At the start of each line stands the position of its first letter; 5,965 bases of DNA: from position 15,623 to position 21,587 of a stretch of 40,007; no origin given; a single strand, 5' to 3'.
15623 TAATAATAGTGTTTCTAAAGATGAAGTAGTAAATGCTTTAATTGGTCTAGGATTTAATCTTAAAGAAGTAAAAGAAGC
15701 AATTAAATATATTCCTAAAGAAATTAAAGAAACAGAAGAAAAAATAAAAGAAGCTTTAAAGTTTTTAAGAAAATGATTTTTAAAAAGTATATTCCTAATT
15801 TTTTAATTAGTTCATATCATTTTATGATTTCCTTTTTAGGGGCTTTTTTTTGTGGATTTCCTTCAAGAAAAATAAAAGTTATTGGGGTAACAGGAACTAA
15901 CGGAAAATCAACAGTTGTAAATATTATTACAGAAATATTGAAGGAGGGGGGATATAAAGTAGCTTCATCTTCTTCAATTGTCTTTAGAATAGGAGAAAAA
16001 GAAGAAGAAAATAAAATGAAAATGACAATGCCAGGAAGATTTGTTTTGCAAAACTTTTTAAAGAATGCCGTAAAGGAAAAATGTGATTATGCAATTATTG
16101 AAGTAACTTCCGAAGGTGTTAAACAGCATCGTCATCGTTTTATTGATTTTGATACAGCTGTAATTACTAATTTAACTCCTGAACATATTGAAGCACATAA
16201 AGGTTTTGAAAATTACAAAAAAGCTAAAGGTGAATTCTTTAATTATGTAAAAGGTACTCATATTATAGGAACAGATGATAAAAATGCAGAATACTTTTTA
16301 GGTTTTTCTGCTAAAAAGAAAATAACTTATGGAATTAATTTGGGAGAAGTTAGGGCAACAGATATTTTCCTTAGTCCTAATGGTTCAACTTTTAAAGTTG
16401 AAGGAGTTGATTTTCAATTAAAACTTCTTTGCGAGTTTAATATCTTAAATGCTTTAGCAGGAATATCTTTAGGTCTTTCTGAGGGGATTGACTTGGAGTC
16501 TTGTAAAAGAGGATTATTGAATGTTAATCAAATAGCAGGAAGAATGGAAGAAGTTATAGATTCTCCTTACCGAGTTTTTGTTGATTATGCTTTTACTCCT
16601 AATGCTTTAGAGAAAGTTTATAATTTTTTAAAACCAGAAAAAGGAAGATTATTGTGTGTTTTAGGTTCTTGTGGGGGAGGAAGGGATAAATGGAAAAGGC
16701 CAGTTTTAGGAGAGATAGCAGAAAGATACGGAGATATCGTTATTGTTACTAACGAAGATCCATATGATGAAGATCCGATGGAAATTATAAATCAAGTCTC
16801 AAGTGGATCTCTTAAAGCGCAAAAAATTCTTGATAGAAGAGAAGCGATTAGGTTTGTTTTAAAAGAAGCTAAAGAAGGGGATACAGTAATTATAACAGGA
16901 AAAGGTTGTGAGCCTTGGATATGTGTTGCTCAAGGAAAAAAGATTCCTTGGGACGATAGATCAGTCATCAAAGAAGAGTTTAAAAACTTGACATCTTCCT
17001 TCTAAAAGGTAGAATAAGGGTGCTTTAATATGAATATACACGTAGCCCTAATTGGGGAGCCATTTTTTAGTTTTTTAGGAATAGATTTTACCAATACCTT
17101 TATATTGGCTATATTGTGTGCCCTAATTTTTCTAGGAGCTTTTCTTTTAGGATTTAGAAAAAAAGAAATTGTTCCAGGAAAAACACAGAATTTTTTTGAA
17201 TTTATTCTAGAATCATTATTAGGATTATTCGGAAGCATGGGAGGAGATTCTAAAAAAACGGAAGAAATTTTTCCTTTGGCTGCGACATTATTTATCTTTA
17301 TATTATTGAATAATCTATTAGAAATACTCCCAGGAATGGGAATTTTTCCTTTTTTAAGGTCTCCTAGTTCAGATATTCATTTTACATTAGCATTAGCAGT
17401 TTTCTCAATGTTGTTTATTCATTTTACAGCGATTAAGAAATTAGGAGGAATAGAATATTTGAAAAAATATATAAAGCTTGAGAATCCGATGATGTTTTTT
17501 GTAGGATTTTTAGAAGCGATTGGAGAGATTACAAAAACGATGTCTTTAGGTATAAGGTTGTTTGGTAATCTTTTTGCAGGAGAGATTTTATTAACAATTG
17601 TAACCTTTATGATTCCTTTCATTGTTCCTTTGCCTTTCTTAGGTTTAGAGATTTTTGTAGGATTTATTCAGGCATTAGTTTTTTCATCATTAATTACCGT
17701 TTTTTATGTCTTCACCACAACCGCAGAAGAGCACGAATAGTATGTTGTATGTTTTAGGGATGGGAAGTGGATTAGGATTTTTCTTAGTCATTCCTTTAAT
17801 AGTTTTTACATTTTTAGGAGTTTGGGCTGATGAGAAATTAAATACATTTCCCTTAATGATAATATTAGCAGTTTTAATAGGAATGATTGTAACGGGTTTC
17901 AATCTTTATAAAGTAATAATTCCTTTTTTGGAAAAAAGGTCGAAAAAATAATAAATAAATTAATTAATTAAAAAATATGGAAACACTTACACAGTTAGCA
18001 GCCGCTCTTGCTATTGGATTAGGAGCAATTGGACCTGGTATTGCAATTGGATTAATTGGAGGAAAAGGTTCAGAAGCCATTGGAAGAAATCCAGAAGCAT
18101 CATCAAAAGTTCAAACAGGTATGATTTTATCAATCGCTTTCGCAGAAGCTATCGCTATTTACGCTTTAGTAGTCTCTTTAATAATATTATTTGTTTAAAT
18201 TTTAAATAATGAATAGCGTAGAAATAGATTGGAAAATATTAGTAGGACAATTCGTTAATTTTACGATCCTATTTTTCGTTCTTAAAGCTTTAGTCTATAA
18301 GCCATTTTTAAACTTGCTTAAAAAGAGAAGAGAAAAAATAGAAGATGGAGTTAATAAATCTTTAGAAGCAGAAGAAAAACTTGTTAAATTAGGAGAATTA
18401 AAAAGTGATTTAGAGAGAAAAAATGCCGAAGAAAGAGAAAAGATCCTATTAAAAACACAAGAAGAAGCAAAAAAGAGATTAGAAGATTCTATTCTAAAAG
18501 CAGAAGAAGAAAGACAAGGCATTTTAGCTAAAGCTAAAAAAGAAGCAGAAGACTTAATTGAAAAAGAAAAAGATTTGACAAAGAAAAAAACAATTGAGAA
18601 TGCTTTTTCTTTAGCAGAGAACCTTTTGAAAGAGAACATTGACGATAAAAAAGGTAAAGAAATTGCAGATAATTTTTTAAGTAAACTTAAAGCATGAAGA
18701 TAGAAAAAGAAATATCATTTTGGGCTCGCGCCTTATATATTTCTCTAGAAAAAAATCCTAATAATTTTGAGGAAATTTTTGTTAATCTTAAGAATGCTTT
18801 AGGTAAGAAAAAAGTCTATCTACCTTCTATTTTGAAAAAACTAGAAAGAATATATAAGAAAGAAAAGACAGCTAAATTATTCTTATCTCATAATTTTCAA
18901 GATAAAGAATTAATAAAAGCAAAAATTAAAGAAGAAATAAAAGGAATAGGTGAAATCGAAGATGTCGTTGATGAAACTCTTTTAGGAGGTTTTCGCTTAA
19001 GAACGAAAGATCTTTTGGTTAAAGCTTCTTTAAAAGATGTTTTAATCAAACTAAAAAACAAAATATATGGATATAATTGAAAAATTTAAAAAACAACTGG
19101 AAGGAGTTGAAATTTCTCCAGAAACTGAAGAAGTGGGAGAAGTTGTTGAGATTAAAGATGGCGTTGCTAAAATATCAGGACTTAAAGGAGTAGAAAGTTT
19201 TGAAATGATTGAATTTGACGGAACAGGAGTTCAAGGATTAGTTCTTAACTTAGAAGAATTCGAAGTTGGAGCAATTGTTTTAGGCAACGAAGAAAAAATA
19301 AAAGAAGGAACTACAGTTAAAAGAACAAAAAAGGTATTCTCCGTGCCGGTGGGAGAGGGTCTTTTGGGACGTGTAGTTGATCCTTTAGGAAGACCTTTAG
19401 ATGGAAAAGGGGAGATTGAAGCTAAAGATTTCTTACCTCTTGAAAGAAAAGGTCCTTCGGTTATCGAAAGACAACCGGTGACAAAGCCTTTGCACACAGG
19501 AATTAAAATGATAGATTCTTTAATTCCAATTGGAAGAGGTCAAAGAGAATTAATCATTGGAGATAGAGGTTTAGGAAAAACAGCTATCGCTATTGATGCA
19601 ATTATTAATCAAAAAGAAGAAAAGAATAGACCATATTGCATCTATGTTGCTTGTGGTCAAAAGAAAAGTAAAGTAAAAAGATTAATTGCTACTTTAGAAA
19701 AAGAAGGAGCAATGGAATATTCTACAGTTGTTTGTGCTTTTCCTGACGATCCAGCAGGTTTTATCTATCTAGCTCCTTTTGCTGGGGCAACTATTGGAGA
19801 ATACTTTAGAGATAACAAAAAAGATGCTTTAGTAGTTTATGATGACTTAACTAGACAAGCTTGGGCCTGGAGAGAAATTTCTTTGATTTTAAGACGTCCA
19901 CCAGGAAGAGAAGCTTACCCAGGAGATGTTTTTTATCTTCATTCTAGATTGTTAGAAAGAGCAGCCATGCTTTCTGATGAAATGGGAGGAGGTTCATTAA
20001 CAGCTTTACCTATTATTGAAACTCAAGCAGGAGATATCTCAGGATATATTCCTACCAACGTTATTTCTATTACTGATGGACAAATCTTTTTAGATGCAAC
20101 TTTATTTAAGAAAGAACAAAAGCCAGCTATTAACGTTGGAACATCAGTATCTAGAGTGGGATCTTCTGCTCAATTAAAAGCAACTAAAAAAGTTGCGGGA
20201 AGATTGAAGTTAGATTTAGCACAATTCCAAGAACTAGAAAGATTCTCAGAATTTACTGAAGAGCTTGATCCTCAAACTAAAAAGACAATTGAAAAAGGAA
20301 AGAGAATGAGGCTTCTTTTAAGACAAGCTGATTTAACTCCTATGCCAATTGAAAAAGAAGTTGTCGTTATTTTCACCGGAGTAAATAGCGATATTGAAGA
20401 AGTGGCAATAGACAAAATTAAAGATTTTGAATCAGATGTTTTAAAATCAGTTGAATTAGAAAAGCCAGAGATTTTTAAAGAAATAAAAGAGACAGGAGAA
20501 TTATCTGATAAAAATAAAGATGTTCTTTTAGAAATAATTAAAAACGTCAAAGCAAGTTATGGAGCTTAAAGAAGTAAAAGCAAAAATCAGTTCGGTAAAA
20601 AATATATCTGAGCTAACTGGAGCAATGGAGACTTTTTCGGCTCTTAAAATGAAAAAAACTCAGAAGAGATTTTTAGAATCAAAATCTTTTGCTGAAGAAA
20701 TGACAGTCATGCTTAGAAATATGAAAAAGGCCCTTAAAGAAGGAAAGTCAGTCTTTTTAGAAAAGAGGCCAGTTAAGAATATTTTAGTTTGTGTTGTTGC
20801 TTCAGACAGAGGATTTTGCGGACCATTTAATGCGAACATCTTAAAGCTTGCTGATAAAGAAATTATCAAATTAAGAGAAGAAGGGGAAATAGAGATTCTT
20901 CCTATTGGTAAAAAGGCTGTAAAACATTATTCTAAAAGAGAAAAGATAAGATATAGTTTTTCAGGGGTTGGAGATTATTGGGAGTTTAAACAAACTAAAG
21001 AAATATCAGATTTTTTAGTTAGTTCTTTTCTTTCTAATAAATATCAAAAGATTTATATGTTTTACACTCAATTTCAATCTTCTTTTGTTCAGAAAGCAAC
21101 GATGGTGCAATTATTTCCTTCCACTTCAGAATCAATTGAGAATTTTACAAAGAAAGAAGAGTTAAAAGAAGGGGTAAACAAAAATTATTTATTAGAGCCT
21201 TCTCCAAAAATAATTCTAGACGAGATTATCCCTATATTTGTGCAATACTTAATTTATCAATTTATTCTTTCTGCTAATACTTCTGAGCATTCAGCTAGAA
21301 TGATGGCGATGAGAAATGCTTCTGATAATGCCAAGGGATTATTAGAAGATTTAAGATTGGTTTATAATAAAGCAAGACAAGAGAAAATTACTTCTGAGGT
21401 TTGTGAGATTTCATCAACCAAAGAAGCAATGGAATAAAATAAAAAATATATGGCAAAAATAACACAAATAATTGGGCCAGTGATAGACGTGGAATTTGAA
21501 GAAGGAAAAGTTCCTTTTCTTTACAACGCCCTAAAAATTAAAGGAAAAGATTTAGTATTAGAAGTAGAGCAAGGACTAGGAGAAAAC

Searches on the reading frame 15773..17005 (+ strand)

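Call 37: search_protein_families(library=pfam, proteins=[window:15773-17005:+], max_evalue=0.001)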
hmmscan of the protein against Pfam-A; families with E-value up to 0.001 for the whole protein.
window:15773-17005:+ (410 aa): 2 families
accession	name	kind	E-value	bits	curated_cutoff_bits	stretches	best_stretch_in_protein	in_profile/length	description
PF08245.18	Mur_ligase_M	-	2.6e-40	139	24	1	39-232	1-198/200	Mur ligase middle domain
PF02875.26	Mur_ligase_C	-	1.1e-22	81.6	28.4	1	256-378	1-127/127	Mur ligase, glutamate ligase domain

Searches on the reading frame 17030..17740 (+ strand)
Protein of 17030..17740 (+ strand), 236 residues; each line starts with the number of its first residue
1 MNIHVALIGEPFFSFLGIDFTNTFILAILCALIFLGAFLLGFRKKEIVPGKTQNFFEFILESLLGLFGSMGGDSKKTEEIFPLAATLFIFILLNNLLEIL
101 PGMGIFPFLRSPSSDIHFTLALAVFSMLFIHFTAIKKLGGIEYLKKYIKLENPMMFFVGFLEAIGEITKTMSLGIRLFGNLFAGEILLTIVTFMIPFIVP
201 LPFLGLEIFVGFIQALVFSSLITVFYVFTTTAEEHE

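Call 62: search_protein_families(library=pfam, proteins=[window:17030-17740:+], max_evalue=0.01)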
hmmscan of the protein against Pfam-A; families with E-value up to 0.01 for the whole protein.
window:17030-17740:+ (236 aa): 1 family
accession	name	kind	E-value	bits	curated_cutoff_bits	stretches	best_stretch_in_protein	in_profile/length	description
PF00119.25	ATP-synt_A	-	2.7e-42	145.5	33.9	1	26-225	3-215/217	ATP synthase A chain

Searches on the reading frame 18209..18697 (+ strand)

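Call 62: search_protein_families(library=pfam, proteins=[window:18209-18697:+], max_evalue=0.01)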
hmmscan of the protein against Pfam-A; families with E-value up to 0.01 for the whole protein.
window:18209-18697:+ (162 aa): 1 family
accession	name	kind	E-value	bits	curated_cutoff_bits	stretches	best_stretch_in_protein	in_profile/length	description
PF00430.23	ATP-synt_B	-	1.6e-09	38.4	28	1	10-138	1-125/132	ATP synthase B/B' CF(0)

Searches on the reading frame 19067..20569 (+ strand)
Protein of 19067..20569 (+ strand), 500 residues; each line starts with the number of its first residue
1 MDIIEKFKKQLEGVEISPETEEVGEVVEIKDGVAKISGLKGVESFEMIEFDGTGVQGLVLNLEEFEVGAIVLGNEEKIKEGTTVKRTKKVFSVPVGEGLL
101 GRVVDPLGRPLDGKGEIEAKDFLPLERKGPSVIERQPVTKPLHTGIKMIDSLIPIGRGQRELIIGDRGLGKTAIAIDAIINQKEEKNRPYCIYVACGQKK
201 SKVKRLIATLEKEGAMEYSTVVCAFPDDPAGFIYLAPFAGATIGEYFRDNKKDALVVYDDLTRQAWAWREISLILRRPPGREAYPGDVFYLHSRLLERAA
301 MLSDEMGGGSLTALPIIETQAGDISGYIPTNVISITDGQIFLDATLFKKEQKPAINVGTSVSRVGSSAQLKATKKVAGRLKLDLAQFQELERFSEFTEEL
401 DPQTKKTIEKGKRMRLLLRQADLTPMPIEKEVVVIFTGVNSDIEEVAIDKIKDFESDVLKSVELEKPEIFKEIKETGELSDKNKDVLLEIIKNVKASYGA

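Call 62: search_protein_families(library=pfam, proteins=[window:19067-20569:+], max_evalue=0.01)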
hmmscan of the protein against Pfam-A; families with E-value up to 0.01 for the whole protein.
window:19067-20569:+ (500 aa): 4 families
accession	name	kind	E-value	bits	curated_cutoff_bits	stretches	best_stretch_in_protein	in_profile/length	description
PF00006.31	ATP-synt_ab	-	1.2e-79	267.3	29.5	1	145-362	1-213/213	ATP synthase alpha/beta family, nucleotide-binding domain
PF00306.32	ATP-synt_ab_C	-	7.6e-37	126.9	27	1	369-493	1-125/126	ATP synthase alpha/beta chain, C terminal domain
PF02874.29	ATP-synt_ab_N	-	1.8e-10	41.6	20.9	1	20-87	2-68/69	ATP synthase alpha/beta family, beta-barrel domain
PF06745.19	ATPase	-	6e-05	23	26.6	1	143-210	2-70/231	KaiC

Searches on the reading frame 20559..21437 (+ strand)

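Call 62: search_protein_families(library=pfam, proteins=[window:20559-21437:+], max_evalue=0.01)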
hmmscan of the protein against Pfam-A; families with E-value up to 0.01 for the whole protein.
window:20559-21437:+ (292 aa): 1 family
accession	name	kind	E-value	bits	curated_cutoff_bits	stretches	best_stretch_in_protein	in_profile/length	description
PF00231.24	ATP-synt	-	1.3e-77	261.7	39.9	1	3-291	2-285/285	ATP synthase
